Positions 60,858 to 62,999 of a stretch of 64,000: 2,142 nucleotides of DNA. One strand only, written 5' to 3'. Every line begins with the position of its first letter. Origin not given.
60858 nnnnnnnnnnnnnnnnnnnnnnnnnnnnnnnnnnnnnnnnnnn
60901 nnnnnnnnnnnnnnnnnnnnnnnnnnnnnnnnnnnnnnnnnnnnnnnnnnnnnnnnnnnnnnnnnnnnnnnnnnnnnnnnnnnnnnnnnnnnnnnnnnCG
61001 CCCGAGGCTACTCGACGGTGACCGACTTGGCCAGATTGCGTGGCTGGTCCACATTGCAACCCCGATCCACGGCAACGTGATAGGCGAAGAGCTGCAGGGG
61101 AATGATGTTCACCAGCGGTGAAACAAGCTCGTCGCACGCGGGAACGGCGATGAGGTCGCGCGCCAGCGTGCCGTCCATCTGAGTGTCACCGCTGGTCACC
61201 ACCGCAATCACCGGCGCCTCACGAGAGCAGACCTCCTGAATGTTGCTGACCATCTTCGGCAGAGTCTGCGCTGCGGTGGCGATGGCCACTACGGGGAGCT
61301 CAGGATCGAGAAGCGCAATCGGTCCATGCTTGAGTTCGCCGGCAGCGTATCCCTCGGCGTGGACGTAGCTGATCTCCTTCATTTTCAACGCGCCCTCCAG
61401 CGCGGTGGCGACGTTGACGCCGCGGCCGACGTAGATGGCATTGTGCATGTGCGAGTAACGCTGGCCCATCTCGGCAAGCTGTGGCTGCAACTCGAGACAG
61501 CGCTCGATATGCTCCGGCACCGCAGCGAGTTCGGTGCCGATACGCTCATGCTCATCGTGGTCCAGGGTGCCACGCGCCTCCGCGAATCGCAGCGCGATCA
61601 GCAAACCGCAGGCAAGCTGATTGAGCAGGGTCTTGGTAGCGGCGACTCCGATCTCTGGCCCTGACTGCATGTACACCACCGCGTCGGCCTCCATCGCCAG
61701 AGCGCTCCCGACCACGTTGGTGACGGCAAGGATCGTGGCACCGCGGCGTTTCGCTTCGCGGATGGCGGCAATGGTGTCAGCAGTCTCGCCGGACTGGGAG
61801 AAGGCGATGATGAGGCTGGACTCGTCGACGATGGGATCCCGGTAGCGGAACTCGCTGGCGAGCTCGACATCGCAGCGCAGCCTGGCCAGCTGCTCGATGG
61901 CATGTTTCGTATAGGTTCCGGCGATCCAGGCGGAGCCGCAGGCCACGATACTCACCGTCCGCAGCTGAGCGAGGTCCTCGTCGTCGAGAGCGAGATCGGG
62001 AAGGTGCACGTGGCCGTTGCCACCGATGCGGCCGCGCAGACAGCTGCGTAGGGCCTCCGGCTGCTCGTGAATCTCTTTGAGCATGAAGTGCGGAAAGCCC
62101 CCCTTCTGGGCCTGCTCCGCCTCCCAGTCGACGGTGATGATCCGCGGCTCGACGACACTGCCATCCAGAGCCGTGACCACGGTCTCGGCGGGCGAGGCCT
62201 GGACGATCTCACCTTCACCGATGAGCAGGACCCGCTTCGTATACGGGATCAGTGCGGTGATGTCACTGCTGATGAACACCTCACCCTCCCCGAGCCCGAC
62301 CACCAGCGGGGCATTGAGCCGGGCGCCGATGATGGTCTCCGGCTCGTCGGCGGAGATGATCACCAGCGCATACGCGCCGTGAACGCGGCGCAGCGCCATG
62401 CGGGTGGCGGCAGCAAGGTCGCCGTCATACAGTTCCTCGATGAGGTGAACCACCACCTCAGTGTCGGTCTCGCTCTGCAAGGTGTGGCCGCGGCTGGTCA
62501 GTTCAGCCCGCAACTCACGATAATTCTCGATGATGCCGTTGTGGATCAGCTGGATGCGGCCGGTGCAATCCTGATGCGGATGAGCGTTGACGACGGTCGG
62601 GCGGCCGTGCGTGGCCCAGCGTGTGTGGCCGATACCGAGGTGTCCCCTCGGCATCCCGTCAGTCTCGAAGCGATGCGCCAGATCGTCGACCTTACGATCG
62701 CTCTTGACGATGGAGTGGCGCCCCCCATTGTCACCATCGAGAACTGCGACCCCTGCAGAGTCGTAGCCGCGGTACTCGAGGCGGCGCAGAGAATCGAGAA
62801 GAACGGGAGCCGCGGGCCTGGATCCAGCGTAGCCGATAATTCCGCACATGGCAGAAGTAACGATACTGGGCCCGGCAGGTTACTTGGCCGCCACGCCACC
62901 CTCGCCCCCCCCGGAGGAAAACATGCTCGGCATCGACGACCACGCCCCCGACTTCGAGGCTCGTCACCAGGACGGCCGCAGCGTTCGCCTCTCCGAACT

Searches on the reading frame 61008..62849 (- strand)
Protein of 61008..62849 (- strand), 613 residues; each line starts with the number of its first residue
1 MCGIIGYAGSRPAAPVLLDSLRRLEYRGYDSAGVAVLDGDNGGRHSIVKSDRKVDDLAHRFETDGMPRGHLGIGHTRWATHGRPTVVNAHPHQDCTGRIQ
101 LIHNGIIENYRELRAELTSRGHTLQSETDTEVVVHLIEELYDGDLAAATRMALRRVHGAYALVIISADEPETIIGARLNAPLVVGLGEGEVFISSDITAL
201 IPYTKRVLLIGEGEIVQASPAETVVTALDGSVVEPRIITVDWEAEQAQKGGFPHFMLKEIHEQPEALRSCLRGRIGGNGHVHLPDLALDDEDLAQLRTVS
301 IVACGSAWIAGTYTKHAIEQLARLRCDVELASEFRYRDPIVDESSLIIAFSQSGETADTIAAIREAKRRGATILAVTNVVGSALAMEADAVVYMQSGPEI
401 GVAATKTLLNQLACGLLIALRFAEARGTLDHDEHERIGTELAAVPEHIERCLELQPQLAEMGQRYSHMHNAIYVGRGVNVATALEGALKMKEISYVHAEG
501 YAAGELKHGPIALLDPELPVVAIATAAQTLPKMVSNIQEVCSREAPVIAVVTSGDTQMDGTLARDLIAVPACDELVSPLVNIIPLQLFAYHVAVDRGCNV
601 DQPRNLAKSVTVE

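Call 40: search_protein_families(library=pfam, proteins=[window:61008-62849:-], max_evalue=0.00001)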
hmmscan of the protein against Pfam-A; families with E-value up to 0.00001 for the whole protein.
window:61008-62849:- (613 aa): 3 families
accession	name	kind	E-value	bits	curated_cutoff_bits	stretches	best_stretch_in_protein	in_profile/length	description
PF01380.27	SIS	-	1.9e-48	164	25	2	293-420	2-130/131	SIS domain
PF13522.11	GATase_6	-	2.6e-20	73.2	27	1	69-195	10-129/130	Glutamine amidotransferase domain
PF13537.11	GATase_7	-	1e-15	58.3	25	1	92-200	16-121/123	Glutamine amidotransferase domain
